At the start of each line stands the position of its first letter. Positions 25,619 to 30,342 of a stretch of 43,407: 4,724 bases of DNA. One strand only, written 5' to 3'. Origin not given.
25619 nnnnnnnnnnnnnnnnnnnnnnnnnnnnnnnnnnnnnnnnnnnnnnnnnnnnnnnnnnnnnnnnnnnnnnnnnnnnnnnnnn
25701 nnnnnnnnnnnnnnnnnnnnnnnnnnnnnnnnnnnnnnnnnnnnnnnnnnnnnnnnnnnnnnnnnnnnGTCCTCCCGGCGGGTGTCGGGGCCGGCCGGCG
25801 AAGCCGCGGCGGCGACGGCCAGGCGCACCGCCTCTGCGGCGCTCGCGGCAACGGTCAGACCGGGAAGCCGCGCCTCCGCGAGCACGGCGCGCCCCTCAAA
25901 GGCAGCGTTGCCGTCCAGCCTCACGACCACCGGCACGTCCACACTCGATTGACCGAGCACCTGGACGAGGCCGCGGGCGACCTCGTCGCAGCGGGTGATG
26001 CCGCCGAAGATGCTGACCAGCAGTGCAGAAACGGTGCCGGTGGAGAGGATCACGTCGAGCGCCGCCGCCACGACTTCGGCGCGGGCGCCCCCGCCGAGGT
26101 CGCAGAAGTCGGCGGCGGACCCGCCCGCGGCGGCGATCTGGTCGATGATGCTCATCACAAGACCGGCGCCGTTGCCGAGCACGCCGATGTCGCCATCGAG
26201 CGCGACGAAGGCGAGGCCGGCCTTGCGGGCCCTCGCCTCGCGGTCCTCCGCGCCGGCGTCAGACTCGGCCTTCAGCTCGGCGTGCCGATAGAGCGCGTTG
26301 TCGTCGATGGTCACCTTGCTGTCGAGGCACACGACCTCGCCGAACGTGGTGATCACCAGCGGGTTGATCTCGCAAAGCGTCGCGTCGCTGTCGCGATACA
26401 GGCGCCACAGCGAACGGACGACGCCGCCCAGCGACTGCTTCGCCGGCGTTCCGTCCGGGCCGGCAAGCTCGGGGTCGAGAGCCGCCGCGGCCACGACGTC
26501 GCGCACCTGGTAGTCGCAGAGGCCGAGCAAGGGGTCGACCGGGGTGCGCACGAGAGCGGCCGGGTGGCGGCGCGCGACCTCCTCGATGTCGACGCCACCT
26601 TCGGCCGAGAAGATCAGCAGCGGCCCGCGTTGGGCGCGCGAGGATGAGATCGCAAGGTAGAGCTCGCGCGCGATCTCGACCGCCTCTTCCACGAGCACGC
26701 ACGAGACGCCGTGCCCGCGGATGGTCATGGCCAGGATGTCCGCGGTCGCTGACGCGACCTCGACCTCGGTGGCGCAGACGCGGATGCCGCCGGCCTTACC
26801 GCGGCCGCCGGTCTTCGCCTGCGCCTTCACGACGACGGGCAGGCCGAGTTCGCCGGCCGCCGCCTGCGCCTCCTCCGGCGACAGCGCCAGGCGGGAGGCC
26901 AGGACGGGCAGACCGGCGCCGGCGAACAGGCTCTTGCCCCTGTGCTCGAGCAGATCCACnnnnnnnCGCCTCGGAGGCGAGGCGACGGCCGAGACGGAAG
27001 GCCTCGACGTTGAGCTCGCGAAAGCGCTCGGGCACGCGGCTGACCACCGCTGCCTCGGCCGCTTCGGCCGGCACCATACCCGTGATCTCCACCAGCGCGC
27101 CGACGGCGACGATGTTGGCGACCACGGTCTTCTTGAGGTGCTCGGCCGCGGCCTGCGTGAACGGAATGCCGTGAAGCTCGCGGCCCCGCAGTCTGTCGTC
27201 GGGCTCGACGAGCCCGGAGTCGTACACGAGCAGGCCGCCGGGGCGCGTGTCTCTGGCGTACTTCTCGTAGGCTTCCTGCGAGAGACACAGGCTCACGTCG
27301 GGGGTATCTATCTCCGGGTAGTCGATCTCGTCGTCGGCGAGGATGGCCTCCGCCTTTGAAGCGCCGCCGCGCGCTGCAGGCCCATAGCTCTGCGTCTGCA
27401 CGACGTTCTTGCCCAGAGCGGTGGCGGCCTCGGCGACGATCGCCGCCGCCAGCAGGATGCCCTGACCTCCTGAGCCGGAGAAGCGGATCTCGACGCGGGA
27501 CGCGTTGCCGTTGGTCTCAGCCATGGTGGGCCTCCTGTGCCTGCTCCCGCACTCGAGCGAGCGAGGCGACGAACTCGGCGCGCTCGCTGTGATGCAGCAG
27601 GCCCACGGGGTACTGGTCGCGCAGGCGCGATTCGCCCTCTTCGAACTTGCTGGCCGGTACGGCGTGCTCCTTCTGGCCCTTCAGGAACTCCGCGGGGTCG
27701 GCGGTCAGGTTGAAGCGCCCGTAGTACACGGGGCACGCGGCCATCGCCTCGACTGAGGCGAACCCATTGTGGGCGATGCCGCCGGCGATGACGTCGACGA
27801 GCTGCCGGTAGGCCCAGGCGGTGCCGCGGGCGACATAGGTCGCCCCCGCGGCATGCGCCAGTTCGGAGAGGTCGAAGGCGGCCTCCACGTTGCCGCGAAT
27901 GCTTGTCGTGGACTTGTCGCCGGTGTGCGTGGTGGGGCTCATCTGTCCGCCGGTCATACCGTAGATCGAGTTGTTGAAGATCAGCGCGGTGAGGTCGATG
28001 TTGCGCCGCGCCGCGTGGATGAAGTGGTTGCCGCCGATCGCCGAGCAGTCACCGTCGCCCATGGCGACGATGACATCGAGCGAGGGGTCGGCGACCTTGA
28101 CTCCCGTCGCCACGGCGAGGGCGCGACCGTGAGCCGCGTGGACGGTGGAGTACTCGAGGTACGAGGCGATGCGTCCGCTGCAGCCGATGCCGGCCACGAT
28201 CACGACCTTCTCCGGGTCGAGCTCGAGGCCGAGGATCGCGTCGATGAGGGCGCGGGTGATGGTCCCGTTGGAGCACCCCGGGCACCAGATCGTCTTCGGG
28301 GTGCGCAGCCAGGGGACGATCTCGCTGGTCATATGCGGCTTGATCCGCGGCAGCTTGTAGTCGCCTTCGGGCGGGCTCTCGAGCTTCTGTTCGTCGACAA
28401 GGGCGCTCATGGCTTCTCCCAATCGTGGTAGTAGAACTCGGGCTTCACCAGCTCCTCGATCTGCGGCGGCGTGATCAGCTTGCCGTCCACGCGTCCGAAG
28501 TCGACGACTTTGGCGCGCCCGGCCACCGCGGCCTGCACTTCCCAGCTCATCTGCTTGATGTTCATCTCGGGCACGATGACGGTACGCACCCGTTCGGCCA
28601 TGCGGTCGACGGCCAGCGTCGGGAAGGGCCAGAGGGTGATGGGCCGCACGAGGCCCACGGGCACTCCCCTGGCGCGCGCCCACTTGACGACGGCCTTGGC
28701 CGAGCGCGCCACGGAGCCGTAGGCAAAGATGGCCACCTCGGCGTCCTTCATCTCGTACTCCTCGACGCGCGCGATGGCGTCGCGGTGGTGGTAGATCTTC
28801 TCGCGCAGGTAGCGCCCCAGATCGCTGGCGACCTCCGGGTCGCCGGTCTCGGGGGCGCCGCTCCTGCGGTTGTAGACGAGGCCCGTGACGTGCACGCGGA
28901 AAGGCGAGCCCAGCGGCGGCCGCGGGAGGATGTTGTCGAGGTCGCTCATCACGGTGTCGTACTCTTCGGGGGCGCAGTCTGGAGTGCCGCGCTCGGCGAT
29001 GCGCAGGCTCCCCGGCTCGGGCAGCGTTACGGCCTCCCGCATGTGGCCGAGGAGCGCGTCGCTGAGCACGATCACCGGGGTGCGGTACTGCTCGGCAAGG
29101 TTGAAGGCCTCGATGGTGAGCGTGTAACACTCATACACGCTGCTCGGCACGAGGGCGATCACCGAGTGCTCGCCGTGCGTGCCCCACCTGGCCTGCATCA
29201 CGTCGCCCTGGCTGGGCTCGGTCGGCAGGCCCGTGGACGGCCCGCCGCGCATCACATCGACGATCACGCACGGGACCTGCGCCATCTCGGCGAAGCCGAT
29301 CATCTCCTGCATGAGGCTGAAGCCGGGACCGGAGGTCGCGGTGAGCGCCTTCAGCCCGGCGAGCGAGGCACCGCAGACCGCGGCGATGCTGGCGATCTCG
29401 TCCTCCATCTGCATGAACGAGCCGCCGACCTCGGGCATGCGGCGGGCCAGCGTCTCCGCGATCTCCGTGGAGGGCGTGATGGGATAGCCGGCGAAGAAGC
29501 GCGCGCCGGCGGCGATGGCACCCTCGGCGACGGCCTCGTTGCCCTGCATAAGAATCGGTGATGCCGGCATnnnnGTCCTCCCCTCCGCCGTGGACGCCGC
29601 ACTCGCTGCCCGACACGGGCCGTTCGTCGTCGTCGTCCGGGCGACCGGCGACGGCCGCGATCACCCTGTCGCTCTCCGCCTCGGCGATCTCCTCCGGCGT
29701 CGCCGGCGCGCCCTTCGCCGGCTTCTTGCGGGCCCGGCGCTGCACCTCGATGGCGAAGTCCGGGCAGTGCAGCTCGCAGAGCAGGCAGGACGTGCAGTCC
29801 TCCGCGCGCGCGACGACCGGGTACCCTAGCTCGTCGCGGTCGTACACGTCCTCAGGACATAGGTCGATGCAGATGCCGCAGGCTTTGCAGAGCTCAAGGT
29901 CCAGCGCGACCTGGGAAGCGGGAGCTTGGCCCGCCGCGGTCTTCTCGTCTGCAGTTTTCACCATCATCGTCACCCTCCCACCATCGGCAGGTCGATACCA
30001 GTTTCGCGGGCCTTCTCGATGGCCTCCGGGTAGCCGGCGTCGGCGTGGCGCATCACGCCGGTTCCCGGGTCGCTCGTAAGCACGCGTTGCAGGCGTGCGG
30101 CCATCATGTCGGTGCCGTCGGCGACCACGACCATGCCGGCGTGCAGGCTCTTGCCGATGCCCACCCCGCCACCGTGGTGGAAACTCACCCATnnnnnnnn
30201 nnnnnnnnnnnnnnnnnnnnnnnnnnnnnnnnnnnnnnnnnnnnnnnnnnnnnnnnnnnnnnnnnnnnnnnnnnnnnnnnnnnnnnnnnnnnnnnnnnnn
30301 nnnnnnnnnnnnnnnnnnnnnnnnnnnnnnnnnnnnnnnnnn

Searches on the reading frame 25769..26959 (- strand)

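Call 9: search_protein_families(library=pfam, proteins=[window:25769-26959:-], max_evalue=0.0001)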
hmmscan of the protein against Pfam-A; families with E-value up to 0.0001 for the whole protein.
window:25769-26959:- (397 aa): 5 families
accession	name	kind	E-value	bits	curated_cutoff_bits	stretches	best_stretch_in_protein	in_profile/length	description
PF08442.15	ATP-grasp_2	-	7.4e-51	173.1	29.5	1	3-203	2-202/202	ATP-grasp domain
PF24948.1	Citrate_synth_N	-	7e-16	58.7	83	1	42-226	54-228/232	ATP-citrate synthase ATP-grasp domain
PF13549.11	ATP-grasp_5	-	7.9e-16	58.5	27.6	1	3-218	10-221/221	ATP-grasp domain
PF00549.24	Ligase_CoA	-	2.8e-15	57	24.5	1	263-382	3-126/128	CoA-ligase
PF02786.22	CPSase_L_D2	-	7.7e-07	29.3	19.8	1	12-100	9-95/211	Carbamoyl-phosphate synthase L chain, ATP binding domain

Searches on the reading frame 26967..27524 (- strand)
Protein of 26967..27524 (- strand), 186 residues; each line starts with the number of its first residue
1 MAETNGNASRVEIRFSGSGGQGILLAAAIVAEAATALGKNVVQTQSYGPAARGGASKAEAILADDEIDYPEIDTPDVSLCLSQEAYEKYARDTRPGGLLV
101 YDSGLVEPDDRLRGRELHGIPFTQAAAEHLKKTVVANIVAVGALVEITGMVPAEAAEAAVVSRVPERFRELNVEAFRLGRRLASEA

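Call 9: search_protein_families(library=pfam, proteins=[window:26967-27524:-], max_evalue=0.0001)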
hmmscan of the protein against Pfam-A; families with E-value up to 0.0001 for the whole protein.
window:26967-27524:- (186 aa): 1 family
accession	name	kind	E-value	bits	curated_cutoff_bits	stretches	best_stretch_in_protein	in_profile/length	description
PF01558.24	POR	-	3.5e-37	128.7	27.4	1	19-180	1-172/173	Pyruvate ferredoxin/flavodoxin oxidoreductase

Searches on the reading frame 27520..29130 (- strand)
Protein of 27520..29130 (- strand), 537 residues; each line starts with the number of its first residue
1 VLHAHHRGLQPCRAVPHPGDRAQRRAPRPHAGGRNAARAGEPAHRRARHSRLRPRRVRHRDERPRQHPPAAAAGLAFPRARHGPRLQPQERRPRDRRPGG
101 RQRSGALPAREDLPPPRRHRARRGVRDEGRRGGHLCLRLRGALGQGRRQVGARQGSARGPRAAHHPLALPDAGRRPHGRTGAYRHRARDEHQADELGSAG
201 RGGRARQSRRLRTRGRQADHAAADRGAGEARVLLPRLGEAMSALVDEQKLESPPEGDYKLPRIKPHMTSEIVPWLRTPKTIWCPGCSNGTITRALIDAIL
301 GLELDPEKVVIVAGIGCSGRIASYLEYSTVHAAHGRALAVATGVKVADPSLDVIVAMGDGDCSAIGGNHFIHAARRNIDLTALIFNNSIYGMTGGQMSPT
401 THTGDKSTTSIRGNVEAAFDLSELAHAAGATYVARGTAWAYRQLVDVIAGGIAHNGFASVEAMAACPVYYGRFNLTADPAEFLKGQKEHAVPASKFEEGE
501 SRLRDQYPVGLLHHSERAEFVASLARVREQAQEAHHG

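Call 9: search_protein_families(library=pfam, proteins=[window:27520-29130:-], max_evalue=0.0001)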
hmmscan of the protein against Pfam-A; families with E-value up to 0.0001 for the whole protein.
window:27520-29130:- (537 aa): 1 family
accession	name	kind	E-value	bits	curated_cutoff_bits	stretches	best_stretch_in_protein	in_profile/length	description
PF02775.26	TPP_enzyme_C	-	6.1e-30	104.4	21.9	1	315-461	2-150/151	Thiamine pyrophosphate enzyme, C-terminal TPP binding domain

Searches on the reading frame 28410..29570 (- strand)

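Call 9: search_protein_families(library=pfam, proteins=[window:28410-29570:-], max_evalue=0.0001)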
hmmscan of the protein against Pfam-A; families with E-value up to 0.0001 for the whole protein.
window:28410-29570:- (387 aa): 3 families
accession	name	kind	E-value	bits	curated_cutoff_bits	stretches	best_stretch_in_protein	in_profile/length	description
PF01855.24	POR_N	-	2e-65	221.2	27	1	16-204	1-189/231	Pyruvate flavodoxin/ferredoxin oxidoreductase, thiamine diP-bdg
PF17147.9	PFOR_II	-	2.9e-22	79.4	27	1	277-371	1-102/102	Pyruvate:ferredoxin oxidoreductase core domain II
PF02780.25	Transketolase_C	-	2.4e-06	27.9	25.9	1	275-350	8-85/124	Transketolase, C-terminal domain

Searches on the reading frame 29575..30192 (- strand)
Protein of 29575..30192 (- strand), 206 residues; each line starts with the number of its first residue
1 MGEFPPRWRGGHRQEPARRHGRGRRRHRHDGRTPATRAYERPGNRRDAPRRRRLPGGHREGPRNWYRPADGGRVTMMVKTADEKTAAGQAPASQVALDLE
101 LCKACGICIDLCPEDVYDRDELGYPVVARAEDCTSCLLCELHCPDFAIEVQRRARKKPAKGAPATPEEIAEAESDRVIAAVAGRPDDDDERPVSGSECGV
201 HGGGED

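Call 9: search_protein_families(library=pfam, proteins=[window:29575-30192:-], max_evalue=0.0001)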
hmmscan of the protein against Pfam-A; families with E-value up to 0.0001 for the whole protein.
window:29575-30192:- (206 aa): 8 families
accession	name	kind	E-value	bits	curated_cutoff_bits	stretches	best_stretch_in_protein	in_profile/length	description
PF00037.32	Fer4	-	1.6e-08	34.4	21.1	0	97-116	3-22/24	4Fe-4S binding domain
PF13237.11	Fer4_10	-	1.9e-07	31.3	25.5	1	96-144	3-53/53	4Fe-4S dicluster domain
PF12838.12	Fer4_7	-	2e-07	31.8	27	1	102-144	2-49/52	4Fe-4S dicluster domain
PF13187.11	Fer4_9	-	2.7e-07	31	27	1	102-146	2-50/52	4Fe-4S dicluster domain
PF13534.11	Fer4_17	-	5.3e-06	27.3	22.2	0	128-145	41-58/61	4Fe-4S dicluster domain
PF12797.12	Fer4_2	-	1.3e-05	25.3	24.5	0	95-114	3-22/22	4Fe-4S binding domain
PF13484.11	Fer4_16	-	4.4e-05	24.6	30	0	102-118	2-18/66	4Fe-4S double cluster binding domain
PF13183.11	Fer4_8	-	7.7e-05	23.6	27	0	130-161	2-32/68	4Fe-4S dicluster domain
